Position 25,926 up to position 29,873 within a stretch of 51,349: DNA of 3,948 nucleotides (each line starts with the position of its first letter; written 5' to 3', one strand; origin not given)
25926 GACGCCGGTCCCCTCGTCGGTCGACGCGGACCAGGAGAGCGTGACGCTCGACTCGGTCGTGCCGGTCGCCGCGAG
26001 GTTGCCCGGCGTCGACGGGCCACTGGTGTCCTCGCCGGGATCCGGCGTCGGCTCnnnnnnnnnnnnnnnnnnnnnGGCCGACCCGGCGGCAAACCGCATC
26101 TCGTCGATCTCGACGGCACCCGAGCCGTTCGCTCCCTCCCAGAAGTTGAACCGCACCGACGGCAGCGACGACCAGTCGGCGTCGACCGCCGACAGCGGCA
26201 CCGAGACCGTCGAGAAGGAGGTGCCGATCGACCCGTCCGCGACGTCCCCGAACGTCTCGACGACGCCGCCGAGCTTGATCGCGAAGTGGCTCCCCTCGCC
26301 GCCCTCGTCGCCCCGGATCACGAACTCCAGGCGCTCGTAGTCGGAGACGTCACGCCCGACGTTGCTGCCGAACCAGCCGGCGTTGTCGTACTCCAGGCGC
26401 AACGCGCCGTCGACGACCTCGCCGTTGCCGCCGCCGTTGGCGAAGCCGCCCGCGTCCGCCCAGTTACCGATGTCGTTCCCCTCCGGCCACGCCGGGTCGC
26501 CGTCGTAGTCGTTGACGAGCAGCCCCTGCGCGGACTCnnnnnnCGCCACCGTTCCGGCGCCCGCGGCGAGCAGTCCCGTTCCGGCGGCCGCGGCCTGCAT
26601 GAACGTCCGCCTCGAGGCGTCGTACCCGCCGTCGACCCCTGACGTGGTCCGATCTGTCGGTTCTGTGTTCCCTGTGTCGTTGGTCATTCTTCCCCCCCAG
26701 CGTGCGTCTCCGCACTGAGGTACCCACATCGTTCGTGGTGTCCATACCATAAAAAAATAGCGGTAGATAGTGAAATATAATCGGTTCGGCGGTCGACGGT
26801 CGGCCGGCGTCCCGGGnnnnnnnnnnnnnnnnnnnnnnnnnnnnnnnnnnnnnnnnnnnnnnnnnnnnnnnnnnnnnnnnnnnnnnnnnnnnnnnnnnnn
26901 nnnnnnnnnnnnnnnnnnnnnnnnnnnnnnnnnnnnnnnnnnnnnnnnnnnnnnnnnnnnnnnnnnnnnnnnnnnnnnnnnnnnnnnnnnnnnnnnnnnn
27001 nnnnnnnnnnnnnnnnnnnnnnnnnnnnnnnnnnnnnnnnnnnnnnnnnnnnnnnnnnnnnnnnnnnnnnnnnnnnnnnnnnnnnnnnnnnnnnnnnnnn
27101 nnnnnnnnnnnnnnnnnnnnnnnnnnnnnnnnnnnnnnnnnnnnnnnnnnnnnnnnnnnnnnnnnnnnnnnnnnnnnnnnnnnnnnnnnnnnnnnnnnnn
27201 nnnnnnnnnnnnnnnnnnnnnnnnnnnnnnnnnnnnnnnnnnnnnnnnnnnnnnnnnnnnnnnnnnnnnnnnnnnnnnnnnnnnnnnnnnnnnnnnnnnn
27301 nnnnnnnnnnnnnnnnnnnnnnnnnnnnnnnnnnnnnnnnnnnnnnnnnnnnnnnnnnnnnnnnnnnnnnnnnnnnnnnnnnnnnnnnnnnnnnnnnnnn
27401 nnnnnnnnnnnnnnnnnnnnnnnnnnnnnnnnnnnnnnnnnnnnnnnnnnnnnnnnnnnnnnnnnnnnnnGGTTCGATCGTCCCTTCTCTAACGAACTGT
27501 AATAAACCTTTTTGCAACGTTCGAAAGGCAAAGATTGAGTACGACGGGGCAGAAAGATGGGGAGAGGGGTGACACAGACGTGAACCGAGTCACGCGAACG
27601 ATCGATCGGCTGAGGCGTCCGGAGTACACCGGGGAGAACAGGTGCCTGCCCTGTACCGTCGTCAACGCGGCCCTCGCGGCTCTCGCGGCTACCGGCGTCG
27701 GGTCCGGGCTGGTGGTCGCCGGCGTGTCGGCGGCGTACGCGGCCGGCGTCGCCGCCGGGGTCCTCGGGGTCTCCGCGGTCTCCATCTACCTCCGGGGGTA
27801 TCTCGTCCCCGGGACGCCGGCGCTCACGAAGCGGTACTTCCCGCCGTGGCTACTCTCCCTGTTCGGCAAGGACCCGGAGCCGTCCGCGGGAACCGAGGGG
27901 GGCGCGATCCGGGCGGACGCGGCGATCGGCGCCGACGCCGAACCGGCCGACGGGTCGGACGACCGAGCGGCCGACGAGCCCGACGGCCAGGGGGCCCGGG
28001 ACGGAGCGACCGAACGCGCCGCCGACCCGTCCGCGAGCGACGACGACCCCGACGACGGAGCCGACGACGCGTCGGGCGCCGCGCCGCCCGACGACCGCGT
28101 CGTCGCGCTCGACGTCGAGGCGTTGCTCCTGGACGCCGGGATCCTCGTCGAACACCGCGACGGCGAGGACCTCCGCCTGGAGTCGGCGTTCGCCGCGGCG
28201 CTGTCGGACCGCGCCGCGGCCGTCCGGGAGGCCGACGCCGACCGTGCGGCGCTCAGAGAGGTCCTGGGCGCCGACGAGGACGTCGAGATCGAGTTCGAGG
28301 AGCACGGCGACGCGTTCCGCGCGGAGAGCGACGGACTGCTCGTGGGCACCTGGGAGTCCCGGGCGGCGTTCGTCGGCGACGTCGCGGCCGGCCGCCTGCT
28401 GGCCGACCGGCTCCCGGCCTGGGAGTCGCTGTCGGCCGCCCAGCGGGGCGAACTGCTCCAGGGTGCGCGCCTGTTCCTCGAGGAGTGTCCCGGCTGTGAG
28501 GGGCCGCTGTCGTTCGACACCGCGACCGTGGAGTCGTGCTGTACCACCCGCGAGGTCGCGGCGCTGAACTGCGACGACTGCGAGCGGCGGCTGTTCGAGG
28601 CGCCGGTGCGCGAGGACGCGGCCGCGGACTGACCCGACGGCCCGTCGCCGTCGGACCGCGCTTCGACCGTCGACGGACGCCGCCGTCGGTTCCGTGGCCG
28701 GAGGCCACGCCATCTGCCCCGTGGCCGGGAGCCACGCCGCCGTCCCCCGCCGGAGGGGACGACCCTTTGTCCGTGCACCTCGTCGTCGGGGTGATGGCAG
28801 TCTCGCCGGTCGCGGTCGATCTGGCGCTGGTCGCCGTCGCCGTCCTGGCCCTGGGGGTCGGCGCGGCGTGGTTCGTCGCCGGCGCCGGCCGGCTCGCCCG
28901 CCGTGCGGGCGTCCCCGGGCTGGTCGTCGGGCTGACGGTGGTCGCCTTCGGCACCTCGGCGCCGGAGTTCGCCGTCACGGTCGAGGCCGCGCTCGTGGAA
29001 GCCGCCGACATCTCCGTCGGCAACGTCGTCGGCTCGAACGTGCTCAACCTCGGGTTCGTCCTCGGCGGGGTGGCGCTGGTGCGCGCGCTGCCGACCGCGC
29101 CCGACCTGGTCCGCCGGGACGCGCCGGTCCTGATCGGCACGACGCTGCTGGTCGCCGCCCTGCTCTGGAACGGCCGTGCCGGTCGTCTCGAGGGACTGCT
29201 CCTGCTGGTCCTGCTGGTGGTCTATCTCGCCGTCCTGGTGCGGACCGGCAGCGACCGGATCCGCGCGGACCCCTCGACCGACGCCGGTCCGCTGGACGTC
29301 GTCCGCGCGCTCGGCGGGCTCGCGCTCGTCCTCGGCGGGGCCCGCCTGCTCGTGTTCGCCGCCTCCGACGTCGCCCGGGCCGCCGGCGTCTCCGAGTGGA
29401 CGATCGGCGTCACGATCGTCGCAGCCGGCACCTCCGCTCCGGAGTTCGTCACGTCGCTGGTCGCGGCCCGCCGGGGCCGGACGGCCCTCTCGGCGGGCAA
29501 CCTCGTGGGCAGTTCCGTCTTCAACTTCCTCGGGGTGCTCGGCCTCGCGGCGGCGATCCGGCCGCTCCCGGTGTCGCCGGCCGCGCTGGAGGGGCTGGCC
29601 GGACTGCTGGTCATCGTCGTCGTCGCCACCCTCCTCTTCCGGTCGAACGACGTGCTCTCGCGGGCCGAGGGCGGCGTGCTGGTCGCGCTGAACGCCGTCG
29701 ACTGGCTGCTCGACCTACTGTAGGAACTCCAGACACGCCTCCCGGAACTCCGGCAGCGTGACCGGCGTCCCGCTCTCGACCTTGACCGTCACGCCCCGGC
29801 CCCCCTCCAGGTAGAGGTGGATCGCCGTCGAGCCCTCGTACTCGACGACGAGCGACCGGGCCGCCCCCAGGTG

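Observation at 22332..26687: Scaffoldin candidate: non-catalytic 1451-aa protein with seven cohesin-like modules falling into two sequence classes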

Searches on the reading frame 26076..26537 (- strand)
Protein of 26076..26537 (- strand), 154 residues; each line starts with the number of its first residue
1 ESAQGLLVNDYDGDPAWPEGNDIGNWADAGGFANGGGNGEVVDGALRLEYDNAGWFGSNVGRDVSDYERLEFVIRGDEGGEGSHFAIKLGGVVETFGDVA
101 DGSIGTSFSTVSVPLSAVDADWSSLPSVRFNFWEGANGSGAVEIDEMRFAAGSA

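Call 40: find_homologous_proteins(query=window:26076-26537:-, max_evalue=0.001)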
Query window:26076-26537:- (154 aa): 1 proteins with E <= 0.001 among 43 candidates.
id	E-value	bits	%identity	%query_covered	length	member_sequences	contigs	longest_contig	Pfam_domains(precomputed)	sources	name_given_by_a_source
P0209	9.0e-32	128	48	97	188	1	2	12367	-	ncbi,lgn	ncbi:MAG: hypothetical protein ABEJ86_03975 [Halococcoides sp.]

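Call 41: search_protein_families(library=pfam, proteins=[window:26076-26537:-, P0209], max_evalue=10)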
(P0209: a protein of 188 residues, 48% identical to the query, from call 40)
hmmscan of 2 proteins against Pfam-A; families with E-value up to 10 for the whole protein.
window:26076-26537:- (154 aa): 1 family
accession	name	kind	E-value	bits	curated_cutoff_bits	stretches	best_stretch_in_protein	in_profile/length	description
PF03425.19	CBM_11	-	0.21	12.1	27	1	8-104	15-118/182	Carbohydrate binding domain (family 11)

P0209 (188 aa): 1 family
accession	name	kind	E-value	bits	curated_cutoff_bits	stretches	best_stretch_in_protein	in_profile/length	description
PF00041.27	fn3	-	0.086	13.5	25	1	5-41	48-83/84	Fibronectin type III domain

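Call 44: search_solved_structures(query=A4, max_evalue=10, show_alignments=1)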
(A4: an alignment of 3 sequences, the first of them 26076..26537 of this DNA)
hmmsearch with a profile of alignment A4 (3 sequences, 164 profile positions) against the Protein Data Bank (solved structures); distinct sequences matched with E-value up to 10: 1.
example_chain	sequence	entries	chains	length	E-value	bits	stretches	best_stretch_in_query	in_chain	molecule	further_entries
2n59_A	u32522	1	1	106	0.7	12.9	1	40-79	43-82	Putative uncharacterized protein CsgH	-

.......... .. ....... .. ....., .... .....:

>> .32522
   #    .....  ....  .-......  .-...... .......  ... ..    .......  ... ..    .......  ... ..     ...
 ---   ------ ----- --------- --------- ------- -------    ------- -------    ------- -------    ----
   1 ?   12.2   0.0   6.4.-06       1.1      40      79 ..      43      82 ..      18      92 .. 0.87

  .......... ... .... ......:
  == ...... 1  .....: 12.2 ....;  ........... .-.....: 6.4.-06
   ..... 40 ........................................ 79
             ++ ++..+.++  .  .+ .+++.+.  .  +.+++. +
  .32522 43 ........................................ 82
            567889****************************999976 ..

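Call 49: predict_structure(alignment_id=A4)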
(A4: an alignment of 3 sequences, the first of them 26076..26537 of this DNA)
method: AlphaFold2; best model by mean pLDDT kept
length: 154 residues; sequences in the alignment: 3
mean_pLDDT: 62.4   pTM: 0.64
mean pLDDT of the five models: 62.4, 59.1, 57.3, 55.5, 54.3
residues with pLDDT >= 90: 0; 70-90: 51; 50-70: 70; < 50: 33
segments of 3 or more residues with pLDDT < 50: 1-3, 13-30, 32-38, 134-137
pLDDT, mean of each block of 10 residues (from residue 1): 54 45 41 48 65 61 75 75 68 63 81 74 57 52 78 61
secondary structure, 60 per line:
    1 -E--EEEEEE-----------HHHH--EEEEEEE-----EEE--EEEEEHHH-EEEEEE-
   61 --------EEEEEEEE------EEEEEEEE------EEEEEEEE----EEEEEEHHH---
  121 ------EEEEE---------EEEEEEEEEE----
elements in order: E5-10 H22-25 E28-34 E40-42 E45-49 E54-59 E69-76 E83-90 E97-104 E109-114 E127-131 E141-150

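Call 52: fold_search(model_id=the predicted structure, library=pdb)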
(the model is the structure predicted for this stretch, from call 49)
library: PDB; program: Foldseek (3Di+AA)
matches with E <= 10: 1400; with E <= 0.001: 23
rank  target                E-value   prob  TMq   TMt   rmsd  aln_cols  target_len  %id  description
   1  1w8z_A                7.3e-05  1.00  0.58  0.61   4.4       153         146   16  CBM29-2 mutant K85A: Probing the Mechanism of Ligand Recognition by Family 29 Carbohydrate Binding Modules (released 2005-03-22)
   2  1w8z_B                8.2e-05  1.00  0.55  0.59   4.1       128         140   16  CBM29-2 mutant K85A: Probing the Mechanism of Ligand Recognition by Family 29 Carbohydrate Binding Modules (released 2005-03-22)
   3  1gwl_A                9.1e-05  1.00  0.60  0.64   4.2       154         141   16  Carbohydrate binding module family29 complexed with mannohexaose (released 2003-03-20)
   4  1w90_B                1.1e-04  1.00  0.55  0.59   4.5       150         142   15  CBM29-2 mutant D114A: Probing the Mechanism of Ligand Recognition by Family 29 Carbohydrate Binding Modules (released 2005-03-18)
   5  1w8w_A                1.3e-04  1.00  0.58  0.60   4.5       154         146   17  CBM29-2 mutant Y46A: Probing the Mechanism of Ligand Recognition by Family 29 Carbohydrate Binding Modules (released 2005-03-22)
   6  1gwk_A                1.5e-04  1.00  0.59  0.63   4.3       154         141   15  Carbohydrate binding module family29 (released 2003-03-20)
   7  1w8u_A                1.5e-04  1.00  0.58  0.63   4.4       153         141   16  CBM29-2 mutant D83A complexed with mannohexaose: Probing the Mechanism of Ligand Recognition by Family 29 Carbohydrate (released 2005-03-22)
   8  1w8t_A                1.5e-04  1.00  0.56  0.60   4.7       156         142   15  CBM29-2 mutant K74A complexed with cellulohexaose: Probing the Mechanism of Ligand Recognition by Family 29 Carbohydra (released 2005-03-22)
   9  1oh3_A                1.7e-04  1.00  0.56  0.60   4.3       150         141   15  E78R mutant of a carbohydrate binding module family 29 (released 2004-05-27)
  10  1w90_A                1.8e-04  1.00  0.58  0.59   4.4       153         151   16  CBM29-2 mutant D114A: Probing the Mechanism of Ligand Recognition by Family 29 Carbohydrate Binding Modules (released 2005-03-18)
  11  1gwk_B                1.9e-04  1.00  0.54  0.56   4.5       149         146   15  Carbohydrate binding module family29 (released 2003-03-20)
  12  1gwm_A                2.0e-04  1.00  0.60  0.60   4.8       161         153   14  Carbohydrate binding module family29 complexed with glucohexaose (released 2003-03-20)
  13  1w8w_B                2.3e-04  1.00  0.55  0.60   4.4       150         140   16  CBM29-2 mutant Y46A: Probing the Mechanism of Ligand Recognition by Family 29 Carbohydrate Binding Modules (released 2005-03-22)
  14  2y6j                  4.1e-04  1.00  0.49  0.46   4.0       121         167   14  X-2 engineered mutated CBM4-2 Carbohydrate Binding Module from a Thermostable Rhodothermus marinus Xylanase (released 2012-03-07)
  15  1v0a                  4.3e-04  1.00  0.51  0.47   6.5       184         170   16  Family 11 Carbohydrate-Binding Module of cellulosomal cellulase Lic26A-Cel5E of Clostridium thermocellum (released 2005-01-12)
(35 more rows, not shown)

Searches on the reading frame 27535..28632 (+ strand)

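Call 53: search_protein_families(library=ncbifam, proteins=[window:27535-28632:+], max_evalue=0.01)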
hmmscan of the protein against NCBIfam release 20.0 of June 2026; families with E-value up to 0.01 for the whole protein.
window:27535-28632:+ (365 aa): 0 families

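Call 68: search_protein_families(library=pfam, proteins=[window:27535-28632:+], max_evalue=1)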
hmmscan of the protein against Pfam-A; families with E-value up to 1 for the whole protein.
window:27535-28632:+ (365 aa): 1 family
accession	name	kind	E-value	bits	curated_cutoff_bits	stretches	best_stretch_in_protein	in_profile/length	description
PF06677.18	Auto_anti-p27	-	0.3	11.6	24.1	1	307-325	7-25/40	Sjogren's syndrome/scleroderma autoantigen 1 (Autoantigen p27)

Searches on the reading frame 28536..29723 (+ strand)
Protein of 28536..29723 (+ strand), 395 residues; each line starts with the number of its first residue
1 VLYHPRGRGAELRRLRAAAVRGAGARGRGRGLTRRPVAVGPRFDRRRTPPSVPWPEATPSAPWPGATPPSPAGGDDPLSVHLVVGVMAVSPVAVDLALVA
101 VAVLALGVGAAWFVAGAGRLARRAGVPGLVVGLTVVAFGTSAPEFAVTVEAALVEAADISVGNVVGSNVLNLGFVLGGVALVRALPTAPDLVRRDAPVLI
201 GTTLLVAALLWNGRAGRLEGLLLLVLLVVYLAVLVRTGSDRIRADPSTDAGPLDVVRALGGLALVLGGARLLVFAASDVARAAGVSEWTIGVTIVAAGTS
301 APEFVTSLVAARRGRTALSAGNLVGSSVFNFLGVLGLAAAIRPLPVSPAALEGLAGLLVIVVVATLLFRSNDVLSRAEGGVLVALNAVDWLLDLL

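Call 53: search_protein_families(library=ncbifam, proteins=[window:28536-29723:+], max_evalue=0.01)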
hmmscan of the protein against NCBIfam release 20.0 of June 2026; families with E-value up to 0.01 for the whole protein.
window:28536-29723:+ (395 aa): 6 families
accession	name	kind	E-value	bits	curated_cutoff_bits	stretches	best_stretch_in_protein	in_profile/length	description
TIGR00367.1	TIGR00367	hypoth_equivalog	3.1e-61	207.2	179.65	1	96-385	5-308/312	calcium/sodium antiporter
NF008005.0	PRK10734.1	equivalog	3.5e-50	171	432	2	96-238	5-147/325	calcium/sodium antiporter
TIGR00927.1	2A1904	subfamily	1.2e-14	53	710.1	2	256-351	1049-1151/1209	K+-dependent Na+/Ca+ exchanger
TIGR00846.1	caca2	superfamily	1.9e-07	30.3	317.45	2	96-233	230-370/372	calcium/proton exchanger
TIGR00845.1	caca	equivalog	2.2e-06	25.8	679.85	2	97-176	750-830/921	sodium/calcium exchanger 1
TIGR00378.1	cax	equivalog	0.00018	20.9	211.15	0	96-229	207-343/349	calcium/proton exchanger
